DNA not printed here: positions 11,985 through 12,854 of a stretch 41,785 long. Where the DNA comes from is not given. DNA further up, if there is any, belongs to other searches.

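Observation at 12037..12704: Lipoprotein trypsin-like serine protease and a 33-aa membrane peptide translationally chained inside the lysis cassette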

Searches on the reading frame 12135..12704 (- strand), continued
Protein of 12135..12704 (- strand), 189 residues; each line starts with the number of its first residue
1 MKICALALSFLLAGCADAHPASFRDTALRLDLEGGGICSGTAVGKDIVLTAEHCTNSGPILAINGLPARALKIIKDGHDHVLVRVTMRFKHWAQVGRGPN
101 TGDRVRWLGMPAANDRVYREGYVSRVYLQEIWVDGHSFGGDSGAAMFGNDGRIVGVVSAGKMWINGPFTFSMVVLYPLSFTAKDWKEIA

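Call 38: fold_search(model_id=the predicted structure, library=pdb)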
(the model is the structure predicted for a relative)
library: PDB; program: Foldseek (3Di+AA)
matches with E <= 10: 1802; with E <= 0.001: 1514
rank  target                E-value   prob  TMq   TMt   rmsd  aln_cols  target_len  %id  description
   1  2as9_A                5.5e-09  1.00  0.62  0.57   5.0       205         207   15  Functional and structural characterization of Spl proteases from staphylococcus aureus (released 2005-09-06)
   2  3tjn_B                6.1e-09  1.00  0.65  0.63   4.3       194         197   16  HtrA1 catalytic domain, apo form (released 2012-05-16)
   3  8t3i_B                7.1e-09  1.00  0.67  0.54   4.4       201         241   17  Crystal structure of mutant exfoliative toxin C (ExhC) from Mammaliicoccus sciuri (released 2023-11-08)
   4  2w7s_D                7.8e-09  1.00  0.66  0.65   3.9       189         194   16  SplA serine protease of Staphylococcus aureus (1.8A) (released 2010-03-31)
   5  3ufa_A                7.8e-09  1.00  0.66  0.63   4.2       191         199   17  Crystal structure of the staphylococcal serine protease SplA in complex with a specific phosphonate inhibitor (released 2013-01-23)
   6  2w7s_A                7.8e-09  1.00  0.63  0.61   5.1       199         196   16  SplA serine protease of Staphylococcus aureus (1.8A) (released 2010-03-31)
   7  4mvn_A                9.6e-09  1.00  0.64  0.62   4.8       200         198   16  Crystal structure of the staphylococcal serine protease SplA in complex with a specific phosphonate inhibitor (released 2014-01-22)
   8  2w7u_B                9.6e-09  1.00  0.65  0.61   4.9       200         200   17  SplA serine protease of Staphylococcus aureus (2.4A) (released 2010-03-31)
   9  1qy6                  1.1e-08  1.00  0.64  0.57   4.7       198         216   18  Structue of V8 Protease from Staphylococcus aureus (released 2004-02-17)
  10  2w7s_B                1.1e-08  1.00  0.65  0.63   5.0       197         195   17  SplA serine protease of Staphylococcus aureus (1.8A) (released 2010-03-31)
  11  2w7u_A                1.3e-08  1.00  0.63  0.60   5.0       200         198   16  SplA serine protease of Staphylococcus aureus (2.4A) (released 2010-03-31)
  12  2w7s_C                1.4e-08  1.00  0.66  0.65   4.3       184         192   16  SplA serine protease of Staphylococcus aureus (1.8A) (released 2010-03-31)
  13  6u1b                  1.4e-08  1.00  0.60  0.52   4.2       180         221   18  Structure of N-terminus locked Esp with eight pro-peptide residues - V67C, D255C (released 2019-09-04)
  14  6pym                  1.8e-08  1.00  0.65  0.58   3.5       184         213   15  Structure of active-site serine mutant of ESP, serine protease from Staphylococcus epidermidis (released 2019-08-14)
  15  6tya                  2.0e-08  1.00  0.60  0.53   4.4       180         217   17  Structure of N-terminus locked Esp with one pro-peptide residue - V67C, D255C (released 2019-08-28)
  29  1p3c                  3.8e-08  1.00  0.66  0.58   4.9       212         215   19  Glutamyl endopeptidase from Bacillus intermedius (released 2004-04-27)
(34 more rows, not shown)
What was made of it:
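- On Peptidase clan PA, family S1 (Pfam Trypsin_2 PF13365 / Trypsin PF00089): 1514 PDB matches at E<=0.001; the 50 best shown are S1B and S1C proteases (call 38).
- It matches Spl, V8, exfoliative toxin, HtrA, DegS and Rv3671c with TM 0.6-0.7 (call 38). Rv3671c (MarP), DegS and DegP are among the structural matches (call 38).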

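Call 39: fold_search(model_id=the predicted structure, library=viral)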
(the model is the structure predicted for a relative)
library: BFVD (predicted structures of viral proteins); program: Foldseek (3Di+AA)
matches with E <= 10: 1447; with E <= 0.001: 530
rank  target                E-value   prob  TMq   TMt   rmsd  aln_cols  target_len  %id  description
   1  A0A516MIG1            6.8e-11  1.00  0.74  0.67   5.1       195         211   20  (no name in the UniProt tables at hand)
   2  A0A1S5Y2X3            7.6e-10  1.00  0.75  0.55   3.5       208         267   14  Trypsin-like peptidase domain-containing serine protease [uncultured archaeal virus]
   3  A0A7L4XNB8            7.6e-10  1.00  0.70  0.52   4.6       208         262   16  (no name in the UniProt tables at hand)
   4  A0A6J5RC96            4.8e-09  1.00  0.72  0.42   3.5       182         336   21  Trypsin-like peptidase domain containing protein [uncultured Caudovirales phage]
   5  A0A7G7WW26            7.2e-09  1.00  0.72  0.60   9.6       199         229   18  HtrA protease/chaperone protein / Ssrine protease [Rhizobium phage AF3]
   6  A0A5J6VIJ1            1.5e-08  1.00  0.68  0.44   3.4       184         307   17  Trypsin-like peptidase domain protein [Megaviridae environmental sample]
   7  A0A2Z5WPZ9            1.6e-08  1.00  0.74  0.55   3.6       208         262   14  (no name in the UniProt tables at hand)
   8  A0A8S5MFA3            1.9e-08  1.00  0.70  0.34   4.5       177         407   20  Periplasmic serine protease [Podoviridae sp. ct9P15]
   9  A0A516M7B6            2.9e-08  1.00  0.71  0.58   3.7       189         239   18  (no name in the UniProt tables at hand)
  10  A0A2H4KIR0            4.6e-08  1.00  0.66  0.28   3.8       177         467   17  (no name in the UniProt tables at hand)
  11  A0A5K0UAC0            7.7e-08  1.00  0.68  0.26   3.6       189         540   18  Protease Do-like PDZ domain-containing protein [Yasminevirus sp. GU-2018]
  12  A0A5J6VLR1            9.9e-08  1.00  0.66  0.25  11.6       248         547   16  Trypsin-like peptidase domain protein [Megaviridae environmental sample]
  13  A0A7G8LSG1            1.3e-07  1.00  0.63  0.23   6.7       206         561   17  Polyprotein [Alphapermutotetravirus sp.]
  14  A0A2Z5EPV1            1.4e-07  1.00  0.66  0.18   8.9       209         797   16  (no name in the UniProt tables at hand)
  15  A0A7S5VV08            1.5e-07  1.00  0.61  0.55  13.4       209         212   19  (no name in the UniProt tables at hand)
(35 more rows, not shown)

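Call 40: search_protein_representatives(alignment_id=A1)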
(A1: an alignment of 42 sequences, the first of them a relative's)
Query: 42 sequences, 191 profile positions. Proteins with E-value up to 0.001 (for the whole library): 41905; up to 1e-10: 3015; up to 1e-30: 424. The best 150 are listed.
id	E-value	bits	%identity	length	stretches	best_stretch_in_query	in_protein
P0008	6.4e-78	276.9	-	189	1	1-190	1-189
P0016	8.2e-69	247.1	-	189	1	1-190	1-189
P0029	2.9e-66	238.8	-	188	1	1-190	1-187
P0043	8.9e-65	234.0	-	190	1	1-190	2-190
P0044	9.3e-65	233.9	-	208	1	1-190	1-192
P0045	1.3e-64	233.5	-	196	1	2-189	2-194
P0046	1.7e-64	233.1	-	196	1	1-190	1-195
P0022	2.7e-63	229.2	-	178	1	1-187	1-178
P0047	7.0e-61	221.3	-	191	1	1-187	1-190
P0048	3.1e-60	219.2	-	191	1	1-190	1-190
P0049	7.0e-59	214.8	-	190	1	1-189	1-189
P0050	2.3e-58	213.1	-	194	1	1-190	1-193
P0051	4.1e-58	212.3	-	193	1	1-188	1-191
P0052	2.5e-57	209.7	-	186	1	1-190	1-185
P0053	2.7e-57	209.6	-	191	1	7-189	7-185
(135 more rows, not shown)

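Call 41: search_protein_families(library=ncbifam, proteins=[window:12135-12704:-], max_evalue=0.1)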
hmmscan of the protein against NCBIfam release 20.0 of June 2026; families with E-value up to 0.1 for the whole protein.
window:12135-12704:- (189 aa): 0 families

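Call 42: search_protein_families(library=padloc, proteins=[window:12135-12704:-], max_evalue=0.1)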
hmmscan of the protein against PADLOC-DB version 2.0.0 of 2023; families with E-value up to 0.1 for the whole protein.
window:12135-12704:- (189 aa): 2 families
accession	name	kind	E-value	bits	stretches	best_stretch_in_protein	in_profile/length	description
PDLC02959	RT-Protease_XI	-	0.0073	13.3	1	71-161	393-490/510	single gene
PDLC02960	RT-Protease_XI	-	0.034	11.1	1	75-161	391-487/506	single gene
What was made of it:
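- On Known anti-phage defence / exclusion proteins (PADLOC; Cor, Llp): PADLOC gives only E 0.007-0.03 to the protease part of RT-Protease_XI (call 42).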

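Call 48: search_protein_families(library=pfam, alignment_id=A3, max_evalue=0.001)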
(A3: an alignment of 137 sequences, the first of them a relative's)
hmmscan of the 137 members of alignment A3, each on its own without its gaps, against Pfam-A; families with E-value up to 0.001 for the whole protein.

A. member 1, L007:3536-4507:+ (324 aa): 0 families

B. families by the number of members that match (of 137 scanned): 34 families (the first 25 are shown)
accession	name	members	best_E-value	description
PF03237.21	Terminase_6N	3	2.3e-31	Terminase large subunit, T4likevirus-type, N-terminal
PF17289.8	Terminase_6C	3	4.8e-12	Terminase RNaseH-like domain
PF13482.12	RNase_H_2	3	4.3e-11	RNase_H superfamily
PF04466.19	Terminase_3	2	5.1e-30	Phage terminase large subunit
PF11351.13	GTA_holin_3TM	2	5.5e-12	Holin of 3TMs, for gene-transfer release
PF13384.12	HTH_23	2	0.00018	Homeodomain-like domain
PF10108.15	DNA_pol_B_exo2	2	0.00029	Predicted 3'-5' exonuclease related to the exonuclease domain of PolB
PF06067.16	DUF932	1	1.7e-61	Domain of unknown function (DUF932)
PF07799.17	DUF1643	1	6.6e-36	Protein of unknown function (DUF1643)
PF17288.8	Terminase_3C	1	1.3e-20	Terminase RNAseH like domain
PF23899.1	SU10_portal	1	2.9e-17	Phage SU10 portal protein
PF13472.12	Lipase_GDSL_2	1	1.4e-12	GDSL-like Lipase/Acylhydrolase family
PF01762.27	Galactosyl_T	1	2.4e-12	Galactosyltransferase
PF00535.33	Glycos_transf_2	1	9.4e-10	Glycosyl transferase family 2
PF01844.29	HNH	1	1.3e-08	HNH endonuclease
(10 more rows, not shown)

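Call 52: search_dna_similar(query=L026:2492-3085:+, collection=phages, mode=protein, max_evalue=0.01, max_rows=20)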
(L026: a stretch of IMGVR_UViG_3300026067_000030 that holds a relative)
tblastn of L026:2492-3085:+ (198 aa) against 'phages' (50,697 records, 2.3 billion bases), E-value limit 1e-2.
Records with a match: 1; places in all: 1; records where one place covers at least 80% of the query: 0.
Best place of each record, by identity: <60% 1.
By first word of the organism name: Rhizobium 1.
By host as written in the record: Rhizobium etli T3_14 1.
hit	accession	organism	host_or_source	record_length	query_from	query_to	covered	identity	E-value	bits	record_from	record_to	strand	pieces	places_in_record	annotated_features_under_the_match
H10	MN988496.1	Rhizobium phage RHph_TM3_3_14B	Rhizobium etli T3_14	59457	23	163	71%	30.2%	1e-5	50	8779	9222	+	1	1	putative trypsin-like peptidase protein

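Call 53: search_dna_similar(query=L053:4959-5486:+, collection=phages, mode=protein, max_evalue=0.01, max_rows=20)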
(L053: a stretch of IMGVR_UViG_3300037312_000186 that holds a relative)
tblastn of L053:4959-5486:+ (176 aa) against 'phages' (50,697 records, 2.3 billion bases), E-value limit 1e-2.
No match.

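Call 54: search_dna_similar(query=L082:4971-5663:+, collection=phages, mode=protein, max_evalue=0.01, max_rows=20)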
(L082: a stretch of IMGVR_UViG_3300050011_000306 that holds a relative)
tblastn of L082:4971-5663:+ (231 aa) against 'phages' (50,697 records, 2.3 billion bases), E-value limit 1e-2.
No match.

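Call 55: get_annotated_region(hit=H10, flank=4000)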
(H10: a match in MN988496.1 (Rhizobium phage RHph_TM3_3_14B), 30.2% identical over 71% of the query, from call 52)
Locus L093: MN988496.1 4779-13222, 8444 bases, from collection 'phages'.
description: Rhizobium phage RHph_TM3_3_14B, complete genome.
organism: Rhizobium phage RHph_TM3_3_14B (NCBI taxid 2509575)
taxonomy: Viruses; Duplodnaviria; Heunggongvirae; Uroviricota; Caudoviricetes
host: Rhizobium etli T3_14; source: agricultural lands; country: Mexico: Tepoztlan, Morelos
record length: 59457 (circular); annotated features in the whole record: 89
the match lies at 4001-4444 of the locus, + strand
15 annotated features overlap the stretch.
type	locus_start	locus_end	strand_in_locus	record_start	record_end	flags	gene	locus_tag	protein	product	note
CDS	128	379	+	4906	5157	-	-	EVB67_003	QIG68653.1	hypothetical protein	-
CDS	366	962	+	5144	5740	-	-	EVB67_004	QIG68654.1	lysozyme protein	GO_function: GO:0003796 - lysozyme activity; GO_process: GO:0009253 - peptidoglycan catabolic process; GO_process: ...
CDS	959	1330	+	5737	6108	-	-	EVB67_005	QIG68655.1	putative endopeptidase protein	-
CDS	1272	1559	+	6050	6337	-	-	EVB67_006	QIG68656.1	hypothetical protein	-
CDS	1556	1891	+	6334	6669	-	-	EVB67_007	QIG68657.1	hypothetical protein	-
CDS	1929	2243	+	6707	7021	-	-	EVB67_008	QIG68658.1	hypothetical protein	-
CDS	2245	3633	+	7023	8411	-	-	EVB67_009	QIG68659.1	SGNH/GDSL hydrolase family protein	GO_function: GO:0016787 - hydrolase activity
misc_feature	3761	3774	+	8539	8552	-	-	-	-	attachment site attL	-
CDS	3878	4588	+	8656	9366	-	-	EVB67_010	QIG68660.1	putative trypsin-like peptidase protein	GO_function: GO:0003824 - catalytic activity; GO_process: GO:0006508 - proteolysis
CDS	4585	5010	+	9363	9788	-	-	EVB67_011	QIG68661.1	hypothetical protein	-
CDS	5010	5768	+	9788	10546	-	-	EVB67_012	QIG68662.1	Seg-like homing endonuclease protein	GO_function: GO:0003677 - DNA binding; GO_process: GO:0006355 - regulation of transcription, DNA-dependent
CDS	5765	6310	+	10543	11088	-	-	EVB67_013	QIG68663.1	hypothetical protein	-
CDS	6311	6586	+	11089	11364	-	-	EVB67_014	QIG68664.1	hypothetical protein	-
CDS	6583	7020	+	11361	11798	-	-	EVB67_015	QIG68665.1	hypothetical protein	-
CDS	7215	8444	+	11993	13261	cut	-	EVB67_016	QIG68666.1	hypothetical protein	-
